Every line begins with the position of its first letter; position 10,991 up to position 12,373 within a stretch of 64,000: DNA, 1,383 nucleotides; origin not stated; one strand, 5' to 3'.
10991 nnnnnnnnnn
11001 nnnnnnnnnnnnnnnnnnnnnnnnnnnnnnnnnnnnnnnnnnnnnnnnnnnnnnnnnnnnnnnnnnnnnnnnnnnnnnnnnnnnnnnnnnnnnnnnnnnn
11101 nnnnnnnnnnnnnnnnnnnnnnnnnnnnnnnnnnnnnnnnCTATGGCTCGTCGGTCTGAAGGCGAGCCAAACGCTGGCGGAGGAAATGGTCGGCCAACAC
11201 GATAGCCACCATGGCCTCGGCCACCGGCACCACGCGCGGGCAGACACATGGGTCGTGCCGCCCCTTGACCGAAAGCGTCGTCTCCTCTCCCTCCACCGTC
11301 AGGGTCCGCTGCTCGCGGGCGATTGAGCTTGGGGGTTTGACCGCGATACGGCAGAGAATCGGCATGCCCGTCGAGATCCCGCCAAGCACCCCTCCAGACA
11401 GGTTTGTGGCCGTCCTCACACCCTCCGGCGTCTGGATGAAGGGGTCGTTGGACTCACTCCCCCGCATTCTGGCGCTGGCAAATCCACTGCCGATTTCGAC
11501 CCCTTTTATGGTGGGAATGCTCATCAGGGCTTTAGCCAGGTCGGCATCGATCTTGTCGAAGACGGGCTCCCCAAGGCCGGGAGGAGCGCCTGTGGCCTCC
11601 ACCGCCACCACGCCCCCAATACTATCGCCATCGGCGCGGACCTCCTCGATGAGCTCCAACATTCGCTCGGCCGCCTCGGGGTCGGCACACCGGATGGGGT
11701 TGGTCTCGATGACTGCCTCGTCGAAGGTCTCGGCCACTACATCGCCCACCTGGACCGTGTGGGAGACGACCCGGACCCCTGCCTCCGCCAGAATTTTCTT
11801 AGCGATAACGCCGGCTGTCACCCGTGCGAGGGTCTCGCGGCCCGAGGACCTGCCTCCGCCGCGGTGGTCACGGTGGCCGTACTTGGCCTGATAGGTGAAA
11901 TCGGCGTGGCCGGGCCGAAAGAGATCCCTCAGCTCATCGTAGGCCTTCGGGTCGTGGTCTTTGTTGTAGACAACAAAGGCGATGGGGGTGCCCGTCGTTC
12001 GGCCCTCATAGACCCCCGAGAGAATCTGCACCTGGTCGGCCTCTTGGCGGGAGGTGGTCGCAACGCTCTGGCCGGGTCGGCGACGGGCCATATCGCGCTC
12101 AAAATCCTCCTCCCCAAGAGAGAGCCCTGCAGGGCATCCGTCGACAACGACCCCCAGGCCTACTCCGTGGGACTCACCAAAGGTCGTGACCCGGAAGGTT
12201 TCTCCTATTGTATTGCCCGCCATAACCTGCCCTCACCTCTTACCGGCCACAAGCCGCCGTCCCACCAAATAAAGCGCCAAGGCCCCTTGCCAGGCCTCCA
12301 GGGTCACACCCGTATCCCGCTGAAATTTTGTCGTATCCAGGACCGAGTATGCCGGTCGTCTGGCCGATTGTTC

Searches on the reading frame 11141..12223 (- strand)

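Call 47: search_protein_families(library=pfam, proteins=[window:11141-12223:-], max_evalue=0.00001)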
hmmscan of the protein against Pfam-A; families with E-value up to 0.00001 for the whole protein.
window:11141-12223:- (360 aa): 1 family
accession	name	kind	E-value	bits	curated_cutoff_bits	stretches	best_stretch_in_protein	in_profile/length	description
PF01264.26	Chorismate_synt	-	4.5e-142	473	27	1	10-348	1-327/327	Chorismate synthase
